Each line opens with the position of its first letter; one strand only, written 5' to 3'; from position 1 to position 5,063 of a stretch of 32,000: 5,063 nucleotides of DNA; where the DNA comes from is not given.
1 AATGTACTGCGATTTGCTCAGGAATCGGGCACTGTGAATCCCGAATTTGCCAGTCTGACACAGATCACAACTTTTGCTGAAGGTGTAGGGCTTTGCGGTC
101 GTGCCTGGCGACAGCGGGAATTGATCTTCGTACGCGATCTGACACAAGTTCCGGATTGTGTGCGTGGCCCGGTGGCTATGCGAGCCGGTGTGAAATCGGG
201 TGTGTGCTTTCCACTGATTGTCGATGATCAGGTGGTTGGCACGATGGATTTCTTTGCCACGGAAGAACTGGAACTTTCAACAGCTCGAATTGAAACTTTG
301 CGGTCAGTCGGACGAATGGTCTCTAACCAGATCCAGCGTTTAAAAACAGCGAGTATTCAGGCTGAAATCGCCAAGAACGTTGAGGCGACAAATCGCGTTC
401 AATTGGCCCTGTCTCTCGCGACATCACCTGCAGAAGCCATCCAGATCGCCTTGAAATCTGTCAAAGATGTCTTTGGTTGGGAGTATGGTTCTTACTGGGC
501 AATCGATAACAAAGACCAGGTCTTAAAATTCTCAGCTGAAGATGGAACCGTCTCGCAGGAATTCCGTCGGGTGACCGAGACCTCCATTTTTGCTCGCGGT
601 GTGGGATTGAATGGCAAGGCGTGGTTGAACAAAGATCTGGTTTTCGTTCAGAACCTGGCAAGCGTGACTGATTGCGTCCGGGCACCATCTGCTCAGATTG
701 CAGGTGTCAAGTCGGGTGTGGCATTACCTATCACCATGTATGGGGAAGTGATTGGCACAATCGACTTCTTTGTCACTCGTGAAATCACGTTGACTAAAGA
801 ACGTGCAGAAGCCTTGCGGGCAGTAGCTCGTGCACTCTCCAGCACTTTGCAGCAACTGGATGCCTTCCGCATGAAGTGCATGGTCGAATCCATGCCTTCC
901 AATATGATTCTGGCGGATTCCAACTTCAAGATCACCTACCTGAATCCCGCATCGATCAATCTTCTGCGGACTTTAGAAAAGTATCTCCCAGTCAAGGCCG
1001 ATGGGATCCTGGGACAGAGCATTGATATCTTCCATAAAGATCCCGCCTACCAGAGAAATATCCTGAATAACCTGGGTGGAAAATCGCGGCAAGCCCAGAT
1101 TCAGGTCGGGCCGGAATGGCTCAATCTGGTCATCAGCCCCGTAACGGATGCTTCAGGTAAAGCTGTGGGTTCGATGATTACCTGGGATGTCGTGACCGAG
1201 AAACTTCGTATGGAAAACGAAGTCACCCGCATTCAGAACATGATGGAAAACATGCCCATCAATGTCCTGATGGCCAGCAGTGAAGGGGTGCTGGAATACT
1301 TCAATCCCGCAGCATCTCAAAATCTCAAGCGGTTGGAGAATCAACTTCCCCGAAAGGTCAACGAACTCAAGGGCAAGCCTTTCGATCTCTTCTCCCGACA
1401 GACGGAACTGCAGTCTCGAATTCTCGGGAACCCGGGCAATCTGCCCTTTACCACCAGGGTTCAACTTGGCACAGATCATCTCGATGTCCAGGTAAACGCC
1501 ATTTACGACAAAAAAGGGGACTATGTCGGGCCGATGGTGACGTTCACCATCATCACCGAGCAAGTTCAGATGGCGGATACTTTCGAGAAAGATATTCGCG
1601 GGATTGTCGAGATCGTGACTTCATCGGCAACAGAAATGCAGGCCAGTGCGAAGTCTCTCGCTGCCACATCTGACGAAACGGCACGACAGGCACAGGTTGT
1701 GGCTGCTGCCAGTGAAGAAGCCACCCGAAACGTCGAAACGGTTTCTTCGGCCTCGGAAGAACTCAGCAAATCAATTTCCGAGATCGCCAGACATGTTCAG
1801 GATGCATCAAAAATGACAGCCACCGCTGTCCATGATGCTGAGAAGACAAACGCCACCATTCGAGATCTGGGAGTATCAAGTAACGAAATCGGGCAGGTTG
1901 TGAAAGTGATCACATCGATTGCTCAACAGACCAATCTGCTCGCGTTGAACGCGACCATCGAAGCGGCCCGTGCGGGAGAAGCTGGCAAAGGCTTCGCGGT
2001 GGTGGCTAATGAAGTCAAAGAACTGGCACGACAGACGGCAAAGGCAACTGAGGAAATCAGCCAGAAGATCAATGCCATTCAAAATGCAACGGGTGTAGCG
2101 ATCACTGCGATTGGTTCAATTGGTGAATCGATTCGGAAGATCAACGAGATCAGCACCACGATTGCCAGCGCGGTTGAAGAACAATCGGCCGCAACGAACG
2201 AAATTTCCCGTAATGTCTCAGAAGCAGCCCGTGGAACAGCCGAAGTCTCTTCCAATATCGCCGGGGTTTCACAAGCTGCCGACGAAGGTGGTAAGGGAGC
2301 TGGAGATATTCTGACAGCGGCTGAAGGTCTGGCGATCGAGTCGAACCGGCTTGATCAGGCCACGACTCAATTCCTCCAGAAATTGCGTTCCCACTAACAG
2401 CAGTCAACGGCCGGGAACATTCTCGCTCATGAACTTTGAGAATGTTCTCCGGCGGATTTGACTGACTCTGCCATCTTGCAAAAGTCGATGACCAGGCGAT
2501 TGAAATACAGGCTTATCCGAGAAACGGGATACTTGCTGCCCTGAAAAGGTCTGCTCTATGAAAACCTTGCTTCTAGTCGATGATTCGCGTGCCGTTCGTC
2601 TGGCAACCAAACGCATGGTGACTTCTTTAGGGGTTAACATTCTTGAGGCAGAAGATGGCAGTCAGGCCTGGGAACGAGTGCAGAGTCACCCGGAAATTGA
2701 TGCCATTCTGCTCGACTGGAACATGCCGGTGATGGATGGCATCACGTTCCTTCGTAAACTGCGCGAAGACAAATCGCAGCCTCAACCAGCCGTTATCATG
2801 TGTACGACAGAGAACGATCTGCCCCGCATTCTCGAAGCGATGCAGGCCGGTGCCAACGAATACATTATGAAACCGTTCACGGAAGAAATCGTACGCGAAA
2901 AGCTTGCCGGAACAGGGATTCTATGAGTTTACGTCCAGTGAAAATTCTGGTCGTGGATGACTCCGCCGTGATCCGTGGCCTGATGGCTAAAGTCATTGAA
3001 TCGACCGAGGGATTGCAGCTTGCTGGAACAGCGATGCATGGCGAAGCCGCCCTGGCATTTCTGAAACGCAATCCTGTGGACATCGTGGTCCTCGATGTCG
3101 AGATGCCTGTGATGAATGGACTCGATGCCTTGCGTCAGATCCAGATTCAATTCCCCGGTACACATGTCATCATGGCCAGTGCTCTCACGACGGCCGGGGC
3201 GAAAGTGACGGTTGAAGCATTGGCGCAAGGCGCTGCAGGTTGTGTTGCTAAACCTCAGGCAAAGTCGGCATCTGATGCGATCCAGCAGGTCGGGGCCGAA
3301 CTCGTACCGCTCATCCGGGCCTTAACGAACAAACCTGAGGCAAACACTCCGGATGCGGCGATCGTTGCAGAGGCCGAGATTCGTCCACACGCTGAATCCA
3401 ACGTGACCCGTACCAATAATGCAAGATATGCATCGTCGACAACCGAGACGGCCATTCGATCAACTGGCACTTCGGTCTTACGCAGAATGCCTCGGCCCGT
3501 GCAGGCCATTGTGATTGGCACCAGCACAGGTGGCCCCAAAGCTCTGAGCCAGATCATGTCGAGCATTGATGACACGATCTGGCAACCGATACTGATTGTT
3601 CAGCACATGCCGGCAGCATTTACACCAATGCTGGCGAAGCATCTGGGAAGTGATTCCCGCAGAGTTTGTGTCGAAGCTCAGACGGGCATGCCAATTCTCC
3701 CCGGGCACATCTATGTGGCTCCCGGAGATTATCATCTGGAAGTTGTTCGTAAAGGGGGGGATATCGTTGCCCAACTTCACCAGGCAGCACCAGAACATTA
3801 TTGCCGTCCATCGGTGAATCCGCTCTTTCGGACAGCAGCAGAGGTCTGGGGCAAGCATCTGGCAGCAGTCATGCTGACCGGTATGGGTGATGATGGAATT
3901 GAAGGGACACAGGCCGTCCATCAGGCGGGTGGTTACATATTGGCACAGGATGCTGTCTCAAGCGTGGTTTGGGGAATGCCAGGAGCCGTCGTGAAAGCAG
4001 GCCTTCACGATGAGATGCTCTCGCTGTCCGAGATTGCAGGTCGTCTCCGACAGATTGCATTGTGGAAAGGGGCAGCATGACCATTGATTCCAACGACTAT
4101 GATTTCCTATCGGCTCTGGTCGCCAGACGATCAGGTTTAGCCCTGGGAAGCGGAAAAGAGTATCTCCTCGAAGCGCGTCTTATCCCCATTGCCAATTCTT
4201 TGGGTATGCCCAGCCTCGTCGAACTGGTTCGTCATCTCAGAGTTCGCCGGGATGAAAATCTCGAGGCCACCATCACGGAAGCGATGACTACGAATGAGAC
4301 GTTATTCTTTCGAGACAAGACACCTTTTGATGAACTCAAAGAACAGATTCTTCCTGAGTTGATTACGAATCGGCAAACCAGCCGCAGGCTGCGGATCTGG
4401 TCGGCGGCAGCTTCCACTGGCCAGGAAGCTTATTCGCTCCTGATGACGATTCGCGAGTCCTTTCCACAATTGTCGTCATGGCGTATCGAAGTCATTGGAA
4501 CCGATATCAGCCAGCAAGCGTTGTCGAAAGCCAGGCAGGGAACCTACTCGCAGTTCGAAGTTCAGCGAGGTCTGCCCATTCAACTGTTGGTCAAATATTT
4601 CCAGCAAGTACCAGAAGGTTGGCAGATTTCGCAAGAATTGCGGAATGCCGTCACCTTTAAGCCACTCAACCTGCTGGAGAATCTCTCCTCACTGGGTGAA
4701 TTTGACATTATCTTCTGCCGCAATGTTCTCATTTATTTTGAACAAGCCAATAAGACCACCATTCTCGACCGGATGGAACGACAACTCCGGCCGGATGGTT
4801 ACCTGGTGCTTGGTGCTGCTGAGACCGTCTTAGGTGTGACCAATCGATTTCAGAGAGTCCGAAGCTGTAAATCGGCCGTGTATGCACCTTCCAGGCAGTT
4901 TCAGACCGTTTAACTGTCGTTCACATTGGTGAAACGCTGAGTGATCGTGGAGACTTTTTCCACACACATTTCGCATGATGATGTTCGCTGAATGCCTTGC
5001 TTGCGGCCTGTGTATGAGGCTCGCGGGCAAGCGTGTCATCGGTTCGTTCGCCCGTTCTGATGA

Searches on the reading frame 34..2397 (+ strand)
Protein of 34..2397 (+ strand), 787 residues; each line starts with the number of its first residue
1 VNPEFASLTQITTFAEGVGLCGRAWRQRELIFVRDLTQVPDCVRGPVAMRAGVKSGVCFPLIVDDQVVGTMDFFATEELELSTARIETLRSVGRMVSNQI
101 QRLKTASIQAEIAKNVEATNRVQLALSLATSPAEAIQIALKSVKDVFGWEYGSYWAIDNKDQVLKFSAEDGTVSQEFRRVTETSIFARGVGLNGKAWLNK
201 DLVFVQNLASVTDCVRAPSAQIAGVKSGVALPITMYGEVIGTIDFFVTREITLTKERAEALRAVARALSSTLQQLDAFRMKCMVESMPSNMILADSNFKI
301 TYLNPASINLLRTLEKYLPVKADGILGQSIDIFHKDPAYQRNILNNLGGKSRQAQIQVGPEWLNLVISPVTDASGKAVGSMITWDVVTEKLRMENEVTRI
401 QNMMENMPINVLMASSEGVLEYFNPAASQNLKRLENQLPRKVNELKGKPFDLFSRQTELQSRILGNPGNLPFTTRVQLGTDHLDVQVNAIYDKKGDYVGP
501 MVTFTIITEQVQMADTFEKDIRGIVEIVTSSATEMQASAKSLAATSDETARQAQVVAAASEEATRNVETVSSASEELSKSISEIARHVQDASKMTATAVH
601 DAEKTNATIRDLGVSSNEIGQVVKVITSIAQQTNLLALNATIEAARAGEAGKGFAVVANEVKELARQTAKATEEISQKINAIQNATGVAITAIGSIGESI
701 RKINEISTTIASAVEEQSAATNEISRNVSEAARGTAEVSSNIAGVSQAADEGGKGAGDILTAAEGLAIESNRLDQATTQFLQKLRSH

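Call 35: search_protein_families(library=pfam, proteins=[window:34-2397:+], max_evalue=0.00001)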
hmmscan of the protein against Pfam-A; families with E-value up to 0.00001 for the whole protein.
window:34-2397:+ (787 aa): 6 families
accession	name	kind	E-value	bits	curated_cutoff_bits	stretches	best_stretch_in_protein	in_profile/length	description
PF00015.26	MCPsignal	-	1.5e-32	113.3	34.6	1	596-750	12-166/172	Methyl-accepting chemotaxis protein (MCP) signalling domain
PF13185.12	GAF_2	-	8.9e-30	104.1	28.6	2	129-272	1-135/136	GAF domain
PF01590.32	GAF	-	1.2e-15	58.7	22.4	1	13-100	48-133/133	GAF domain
PF13596.12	PAS_10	-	3.5e-11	44.1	22.1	1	400-507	1-105/106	PAS domain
PF13188.13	PAS_8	-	5e-07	29.8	21.8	0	283-315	6-40/65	PAS domain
PF13492.12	GAF_3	-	6.3e-06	27.1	27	0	48-102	75-129/129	GAF domain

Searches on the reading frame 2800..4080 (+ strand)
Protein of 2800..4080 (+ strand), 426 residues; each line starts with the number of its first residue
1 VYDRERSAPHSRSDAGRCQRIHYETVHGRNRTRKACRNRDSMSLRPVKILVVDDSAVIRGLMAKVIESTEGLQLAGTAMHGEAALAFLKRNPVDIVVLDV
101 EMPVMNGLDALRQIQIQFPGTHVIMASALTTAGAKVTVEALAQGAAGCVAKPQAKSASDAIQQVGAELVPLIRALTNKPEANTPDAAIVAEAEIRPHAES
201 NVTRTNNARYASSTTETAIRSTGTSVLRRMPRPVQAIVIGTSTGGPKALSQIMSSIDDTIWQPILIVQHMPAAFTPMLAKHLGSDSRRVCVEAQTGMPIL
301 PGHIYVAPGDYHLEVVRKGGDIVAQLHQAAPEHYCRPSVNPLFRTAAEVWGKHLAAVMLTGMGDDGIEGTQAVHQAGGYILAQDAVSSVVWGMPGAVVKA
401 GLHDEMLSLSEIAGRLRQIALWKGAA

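Call 35: search_protein_families(library=pfam, proteins=[window:2800-4080:+], max_evalue=0.00001)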
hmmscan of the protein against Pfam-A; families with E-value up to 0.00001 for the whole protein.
window:2800-4080:+ (426 aa): 2 families
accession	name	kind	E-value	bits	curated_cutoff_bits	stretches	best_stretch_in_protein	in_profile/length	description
PF01339.22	CheB_methylest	-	9.4e-59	198.5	24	1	237-416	1-174/174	CheB methylesterase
PF00072.30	Response_reg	-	2.7e-22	79.5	30.2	1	49-155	1-103/111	Response regulator receiver domain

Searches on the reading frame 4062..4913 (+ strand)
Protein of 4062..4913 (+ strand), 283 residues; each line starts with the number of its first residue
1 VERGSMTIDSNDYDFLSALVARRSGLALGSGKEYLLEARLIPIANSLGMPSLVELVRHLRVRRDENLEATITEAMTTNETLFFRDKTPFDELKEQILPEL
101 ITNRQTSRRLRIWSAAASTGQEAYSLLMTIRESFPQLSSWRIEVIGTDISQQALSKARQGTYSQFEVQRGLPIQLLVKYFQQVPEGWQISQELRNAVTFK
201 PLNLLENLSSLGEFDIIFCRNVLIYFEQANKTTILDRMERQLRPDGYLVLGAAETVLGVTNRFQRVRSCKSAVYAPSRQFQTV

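Call 35: search_protein_families(library=pfam, proteins=[window:4062-4913:+], max_evalue=0.00001)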
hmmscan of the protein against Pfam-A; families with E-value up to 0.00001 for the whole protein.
window:4062-4913:+ (283 aa): 6 families
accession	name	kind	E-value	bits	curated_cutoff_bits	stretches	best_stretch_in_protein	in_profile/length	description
PF01739.24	CheR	-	5.8e-64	215.6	27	1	78-268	1-191/195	CheR methyltransferase, SAM binding domain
PF03705.20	CheR_N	-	2.3e-09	37.2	27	1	11-60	1-50/53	CheR methyltransferase, all-alpha domain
PF08242.18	Methyltransf_12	-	1e-07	33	30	0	195-248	49-98/98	Methyltransferase domain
PF13847.12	Methyltransf_31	-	1.8e-07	31.4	27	0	197-252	56-111/145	Methyltransferase domain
PF08241.18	Methyltransf_11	-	9.5e-07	29.8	21.2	0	212-250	59-95/95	Methyltransferase domain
PF13649.12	Methyltransf_25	-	1.2e-06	29.6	27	0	197-246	48-97/97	Methyltransferase domain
